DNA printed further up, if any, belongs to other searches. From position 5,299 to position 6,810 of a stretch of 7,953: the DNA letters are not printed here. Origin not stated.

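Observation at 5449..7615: Tandem paralogous pair of fibrous envelope proteins with no recognisable family; candidate surface or cell-contact structure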

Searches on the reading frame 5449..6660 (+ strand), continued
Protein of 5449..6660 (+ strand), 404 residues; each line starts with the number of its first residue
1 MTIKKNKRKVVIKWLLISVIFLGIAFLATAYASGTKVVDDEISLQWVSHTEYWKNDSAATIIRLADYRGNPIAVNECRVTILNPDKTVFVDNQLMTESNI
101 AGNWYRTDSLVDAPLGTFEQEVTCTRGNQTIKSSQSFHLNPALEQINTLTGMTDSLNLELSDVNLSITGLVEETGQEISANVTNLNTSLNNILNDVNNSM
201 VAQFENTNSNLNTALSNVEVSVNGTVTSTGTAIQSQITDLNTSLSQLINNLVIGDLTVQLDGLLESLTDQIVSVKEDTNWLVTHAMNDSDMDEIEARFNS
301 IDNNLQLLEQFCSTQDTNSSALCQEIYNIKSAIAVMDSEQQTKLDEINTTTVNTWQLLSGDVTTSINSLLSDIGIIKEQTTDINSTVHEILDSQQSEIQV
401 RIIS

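Call 57: search_solved_structures(query=A2, max_evalue=1)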
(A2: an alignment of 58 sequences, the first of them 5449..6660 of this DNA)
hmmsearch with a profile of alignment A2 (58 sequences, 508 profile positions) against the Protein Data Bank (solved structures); distinct sequences matched with E-value up to 1: 67 (the best 60 are shown).
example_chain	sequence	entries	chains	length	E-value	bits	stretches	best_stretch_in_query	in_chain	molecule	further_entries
9hx4_F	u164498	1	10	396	6.8e-14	54.4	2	172-360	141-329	Apolipoprotein A-IV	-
3s84_A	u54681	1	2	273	1.9e-11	46.3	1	147-371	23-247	Apolipoprotein A-IV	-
6clz_B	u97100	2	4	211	1.2e-07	33.8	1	183-374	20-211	Apolipoprotein A-I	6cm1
2l7b_A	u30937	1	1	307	2.7e-07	32.6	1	139-372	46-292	Apolipoprotein E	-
3k2s_A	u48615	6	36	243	6.9e-07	31.3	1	162-374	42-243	Apolipoprotein A-I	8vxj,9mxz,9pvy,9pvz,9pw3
1av1_A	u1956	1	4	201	1e-06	30.8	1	171-374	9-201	APOLIPOPROTEIN A-I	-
4v6m_A0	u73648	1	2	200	1e-06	30.7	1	171-374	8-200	Apolipoprotein A-I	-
8ax8_A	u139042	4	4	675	1.1e-06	30.6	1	139-372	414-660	Maltose/maltodextrin-binding periplasmic protein,Apolipoprotein E | Maltodextrin-binding protein,Apolipoprotein E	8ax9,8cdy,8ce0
7kjr_C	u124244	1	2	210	4.6e-06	28.6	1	185-374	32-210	Apolipoprotein A-I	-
8eqs_C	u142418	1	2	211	4.6e-06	28.6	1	185-374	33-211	Apolipoprotein A-I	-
6pts_A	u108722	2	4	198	4.9e-06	28.5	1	171-372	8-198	Apolipoprotein A-I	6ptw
2msc_A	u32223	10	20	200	4.9e-06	28.5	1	171-372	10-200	Apolipoprotein A-I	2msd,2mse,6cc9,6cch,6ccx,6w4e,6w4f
7uvj_A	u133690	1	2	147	1.7e-05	26.7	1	139-266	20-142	Apolipoprotein E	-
2n5e_A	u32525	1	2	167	2.6e-05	26.1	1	227-374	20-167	Apolipoprotein A-I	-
1le4_A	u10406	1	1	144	3e-05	25.9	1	139-266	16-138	APOLIPOPROTEIN E4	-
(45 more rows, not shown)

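Call 59: search_protein_families(library=pfam, proteins=[L005:12897-14741:+, L005:14738-15481:+, L005:15505-16170:+, L001:879-3056:-], max_evalue=0.01)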
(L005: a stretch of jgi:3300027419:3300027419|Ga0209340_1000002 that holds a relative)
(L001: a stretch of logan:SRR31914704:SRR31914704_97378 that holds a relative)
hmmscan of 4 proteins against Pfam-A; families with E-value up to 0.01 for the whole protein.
L005:12897-14741:+ (614 aa): 15 families
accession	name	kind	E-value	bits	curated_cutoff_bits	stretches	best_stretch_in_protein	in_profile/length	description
PF00437.27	T2SSE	-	2.5e-32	112.4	24.9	1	331-510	100-276/370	Type II/IV secretion system protein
PF13401.12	AAA_22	-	1.3e-05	26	27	1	374-427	5-33/130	AAA domain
PF13247.11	Fer4_11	-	3.4e-05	24.4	26.2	1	37-103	5-75/100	4Fe-4S dicluster domain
PF00005.33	ABC_tran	-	0.00032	21.8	25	1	370-439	7-78/137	ABC transporter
PF01580.24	FtsK_SpoIIIE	-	0.001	19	24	1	375-395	40-60/221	FtsK/SpoIIIE family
PF12797.12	Fer4_2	-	0.0017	18.6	24.5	1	67-84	3-20/22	4Fe-4S binding domain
PF13191.12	AAA_16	-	0.003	18.5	32.6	0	375-417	25-66/167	AAA ATPase domain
PF12838.12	Fer4_7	-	0.0031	18.4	27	1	41-86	1-50/52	4Fe-4S dicluster domain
PF12837.12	Fer4_6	-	0.0043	17.4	25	1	66-88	1-23/24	4Fe-4S binding domain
PF14697.11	Fer4_21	-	0.0052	17.3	35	1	42-85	8-52/59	4Fe-4S dicluster domain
PF16796.11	Microtub_bd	-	0.0055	17.1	27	0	373-399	90-111/155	Microtubule binding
PF00037.32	Fer4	-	0.0061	16.8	21.1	1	68-84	2-18/24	4Fe-4S binding domain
PF12775.13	AAA_7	-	0.0076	16.2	25.8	0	365-402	24-61/181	P-loop containing dynein motor region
PF21523.3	ParM_N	-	0.0087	16.6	27.4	0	500-577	60-141/159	Plasmid segregation protein ParM, C-terminal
PF02492.25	cobW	-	0.01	15.9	20.7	0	377-416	3-43/180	CobW/HypB/UreG, nucleotide-binding domain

L005:14738-15481:+ (247 aa): 1 family
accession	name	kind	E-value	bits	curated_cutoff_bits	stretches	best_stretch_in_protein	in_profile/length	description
PF00482.28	T2SSF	-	0.0002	21.7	25.2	1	81-204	1-123/125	Type II secretion system (T2SS), protein F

L005:15505-16170:+ (221 aa): 1 family
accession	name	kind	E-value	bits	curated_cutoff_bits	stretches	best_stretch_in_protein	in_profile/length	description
PF00482.28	T2SSF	-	0.00023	21.6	25.2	1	39-149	17-123/125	Type II secretion system (T2SS), protein F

L001:879-3056:- (725 aa): 2 families
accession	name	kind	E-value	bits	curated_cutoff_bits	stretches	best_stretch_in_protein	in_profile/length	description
PF09826.15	Beta_propel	-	2.2e-123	413.2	22.4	1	126-717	1-494/495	Beta propeller domain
PF08309.17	LVIVD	-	0.00021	21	20.2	0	638-653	13-30/42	LVIVD repeat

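Call 71: fold_search(model_id=the predicted structure, library=viral)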
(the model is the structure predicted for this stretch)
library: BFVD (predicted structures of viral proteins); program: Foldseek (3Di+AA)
matches with E <= 10: 908; with E <= 0.001: 22
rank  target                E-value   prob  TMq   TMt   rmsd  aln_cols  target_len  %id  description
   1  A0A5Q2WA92            1.4e-05  1.00  0.21  0.07  38.7       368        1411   10  (no name in the UniProt tables at hand)
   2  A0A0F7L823            2.3e-05  1.00  0.21  0.32   9.5       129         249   16  Uncharacterized protein [uncultured marine virus]
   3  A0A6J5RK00            5.2e-05  1.00  0.19  0.25  21.7       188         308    9  Uncharacterized protein [uncultured Caudovirales phage]
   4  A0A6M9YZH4            7.3e-05  0.91  0.14  0.05  28.7       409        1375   10  (no name in the UniProt tables at hand)
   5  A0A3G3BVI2            9.6e-05  1.00  0.19  0.46   3.6       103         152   12  Uncharacterized protein [Bacillus phage vB_BcoS-136]
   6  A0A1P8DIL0            1.3e-04  1.00  0.23  0.31   5.0       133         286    8  (no name in the UniProt tables at hand)
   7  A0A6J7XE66            1.3e-04  1.00  0.21  0.14   3.5       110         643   13  Uncharacterized protein [uncultured Caudovirales phage]
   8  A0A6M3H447            1.5e-04  0.82  0.15  0.05  34.6       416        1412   10  (no name in the UniProt tables at hand)
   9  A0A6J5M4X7            1.7e-04  1.00  0.21  0.58   3.9       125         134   16  Uncharacterized protein [uncultured Caudovirales phage]
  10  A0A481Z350            2.2e-04  1.00  0.19  0.12  19.5       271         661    9  Uncharacterized protein [Pithovirus LCPAC102]
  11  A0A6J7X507            3.1e-04  1.00  0.21  0.12   3.3       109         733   21  Uncharacterized protein [uncultured Caudovirales phage]
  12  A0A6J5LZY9            3.2e-04  1.00  0.19  0.33   4.3       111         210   18  Uncharacterized protein [uncultured Caudovirales phage]
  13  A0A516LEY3            4.3e-04  1.00  0.21  0.58   2.0        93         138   11  (no name in the UniProt tables at hand)
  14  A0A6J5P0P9            4.5e-04  1.00  0.19  0.73   2.8        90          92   19  Uncharacterized protein [uncultured Caudovirales phage]
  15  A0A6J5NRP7            4.5e-04  1.00  0.21  0.25  17.3       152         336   13  Uncharacterized protein [uncultured Caudovirales phage]
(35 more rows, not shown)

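Call 72: search_protein_families(library=phrogs, proteins=[window:5449-6660:+, P0009], max_evalue=0.01)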
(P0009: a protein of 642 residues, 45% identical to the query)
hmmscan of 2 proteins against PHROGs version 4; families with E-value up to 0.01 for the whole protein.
window:5449-6660:+ (404 aa): 0 families

P0009 (642 aa): 3 families
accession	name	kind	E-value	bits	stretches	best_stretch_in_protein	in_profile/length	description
phrog_9415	-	unknown function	1.2e-09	39.3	1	152-237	62-147/168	-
phrog_29668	-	unknown function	0.0021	18.3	0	562-636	102-179/357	-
phrog_2854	-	tail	0.0073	16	0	374-530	202-372/855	tail length tape measure protein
